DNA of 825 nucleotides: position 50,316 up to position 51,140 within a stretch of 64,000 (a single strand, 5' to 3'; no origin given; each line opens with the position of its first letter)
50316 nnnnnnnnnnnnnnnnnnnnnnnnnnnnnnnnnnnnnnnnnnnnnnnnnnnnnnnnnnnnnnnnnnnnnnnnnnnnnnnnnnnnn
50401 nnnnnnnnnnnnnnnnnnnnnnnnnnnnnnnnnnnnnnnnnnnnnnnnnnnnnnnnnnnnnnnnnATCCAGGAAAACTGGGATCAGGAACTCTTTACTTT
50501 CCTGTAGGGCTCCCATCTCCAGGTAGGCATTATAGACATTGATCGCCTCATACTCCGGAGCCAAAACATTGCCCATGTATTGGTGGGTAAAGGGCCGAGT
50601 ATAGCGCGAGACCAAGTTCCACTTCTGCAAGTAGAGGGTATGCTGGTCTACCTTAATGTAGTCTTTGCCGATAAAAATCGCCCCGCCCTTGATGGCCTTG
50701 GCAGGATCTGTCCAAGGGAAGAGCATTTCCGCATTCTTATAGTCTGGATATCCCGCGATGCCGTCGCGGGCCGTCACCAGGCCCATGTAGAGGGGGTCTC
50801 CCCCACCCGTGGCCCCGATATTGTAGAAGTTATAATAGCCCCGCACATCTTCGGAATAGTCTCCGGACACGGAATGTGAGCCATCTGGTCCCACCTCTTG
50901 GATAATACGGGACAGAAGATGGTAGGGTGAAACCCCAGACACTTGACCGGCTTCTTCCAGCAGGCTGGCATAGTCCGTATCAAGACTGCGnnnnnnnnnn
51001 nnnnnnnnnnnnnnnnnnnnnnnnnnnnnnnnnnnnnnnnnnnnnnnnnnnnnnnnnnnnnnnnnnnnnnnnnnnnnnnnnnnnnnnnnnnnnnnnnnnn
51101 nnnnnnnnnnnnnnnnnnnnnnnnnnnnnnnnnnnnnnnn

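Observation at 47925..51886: Self-contained cohesin-dockerin module apparently tethering a GH73 peptidoglycan hydrolase to a membrane anchor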

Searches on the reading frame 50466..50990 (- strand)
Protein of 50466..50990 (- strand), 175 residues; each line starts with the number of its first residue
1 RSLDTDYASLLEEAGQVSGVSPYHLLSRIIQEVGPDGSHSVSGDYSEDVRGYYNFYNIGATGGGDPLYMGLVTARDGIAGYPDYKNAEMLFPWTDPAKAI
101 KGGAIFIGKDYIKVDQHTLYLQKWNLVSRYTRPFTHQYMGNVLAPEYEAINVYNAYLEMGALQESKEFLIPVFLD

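Call 80: search_solved_structures(query=window:50466-50990:-, max_evalue=0.001, show_alignments=5)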
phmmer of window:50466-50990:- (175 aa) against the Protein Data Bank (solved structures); distinct sequences matched with E-value up to 0.001: 5.
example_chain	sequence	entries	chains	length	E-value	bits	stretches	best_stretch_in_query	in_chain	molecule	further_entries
6fxp_A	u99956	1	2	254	1.2e-09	41.8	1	17-160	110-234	Uncharacterized protein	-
6u0o_B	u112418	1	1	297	2.1e-09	41.1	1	17-160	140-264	LYZ2 domain-containing protein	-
6fxo_A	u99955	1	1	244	1.4e-08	38.3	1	11-156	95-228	Bifunctional autolysin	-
4pi7_A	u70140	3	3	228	6e-08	36.3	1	13-147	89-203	Autolysin E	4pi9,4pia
4pi8_A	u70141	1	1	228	3.6e-07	33.8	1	14-147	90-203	Autolysin E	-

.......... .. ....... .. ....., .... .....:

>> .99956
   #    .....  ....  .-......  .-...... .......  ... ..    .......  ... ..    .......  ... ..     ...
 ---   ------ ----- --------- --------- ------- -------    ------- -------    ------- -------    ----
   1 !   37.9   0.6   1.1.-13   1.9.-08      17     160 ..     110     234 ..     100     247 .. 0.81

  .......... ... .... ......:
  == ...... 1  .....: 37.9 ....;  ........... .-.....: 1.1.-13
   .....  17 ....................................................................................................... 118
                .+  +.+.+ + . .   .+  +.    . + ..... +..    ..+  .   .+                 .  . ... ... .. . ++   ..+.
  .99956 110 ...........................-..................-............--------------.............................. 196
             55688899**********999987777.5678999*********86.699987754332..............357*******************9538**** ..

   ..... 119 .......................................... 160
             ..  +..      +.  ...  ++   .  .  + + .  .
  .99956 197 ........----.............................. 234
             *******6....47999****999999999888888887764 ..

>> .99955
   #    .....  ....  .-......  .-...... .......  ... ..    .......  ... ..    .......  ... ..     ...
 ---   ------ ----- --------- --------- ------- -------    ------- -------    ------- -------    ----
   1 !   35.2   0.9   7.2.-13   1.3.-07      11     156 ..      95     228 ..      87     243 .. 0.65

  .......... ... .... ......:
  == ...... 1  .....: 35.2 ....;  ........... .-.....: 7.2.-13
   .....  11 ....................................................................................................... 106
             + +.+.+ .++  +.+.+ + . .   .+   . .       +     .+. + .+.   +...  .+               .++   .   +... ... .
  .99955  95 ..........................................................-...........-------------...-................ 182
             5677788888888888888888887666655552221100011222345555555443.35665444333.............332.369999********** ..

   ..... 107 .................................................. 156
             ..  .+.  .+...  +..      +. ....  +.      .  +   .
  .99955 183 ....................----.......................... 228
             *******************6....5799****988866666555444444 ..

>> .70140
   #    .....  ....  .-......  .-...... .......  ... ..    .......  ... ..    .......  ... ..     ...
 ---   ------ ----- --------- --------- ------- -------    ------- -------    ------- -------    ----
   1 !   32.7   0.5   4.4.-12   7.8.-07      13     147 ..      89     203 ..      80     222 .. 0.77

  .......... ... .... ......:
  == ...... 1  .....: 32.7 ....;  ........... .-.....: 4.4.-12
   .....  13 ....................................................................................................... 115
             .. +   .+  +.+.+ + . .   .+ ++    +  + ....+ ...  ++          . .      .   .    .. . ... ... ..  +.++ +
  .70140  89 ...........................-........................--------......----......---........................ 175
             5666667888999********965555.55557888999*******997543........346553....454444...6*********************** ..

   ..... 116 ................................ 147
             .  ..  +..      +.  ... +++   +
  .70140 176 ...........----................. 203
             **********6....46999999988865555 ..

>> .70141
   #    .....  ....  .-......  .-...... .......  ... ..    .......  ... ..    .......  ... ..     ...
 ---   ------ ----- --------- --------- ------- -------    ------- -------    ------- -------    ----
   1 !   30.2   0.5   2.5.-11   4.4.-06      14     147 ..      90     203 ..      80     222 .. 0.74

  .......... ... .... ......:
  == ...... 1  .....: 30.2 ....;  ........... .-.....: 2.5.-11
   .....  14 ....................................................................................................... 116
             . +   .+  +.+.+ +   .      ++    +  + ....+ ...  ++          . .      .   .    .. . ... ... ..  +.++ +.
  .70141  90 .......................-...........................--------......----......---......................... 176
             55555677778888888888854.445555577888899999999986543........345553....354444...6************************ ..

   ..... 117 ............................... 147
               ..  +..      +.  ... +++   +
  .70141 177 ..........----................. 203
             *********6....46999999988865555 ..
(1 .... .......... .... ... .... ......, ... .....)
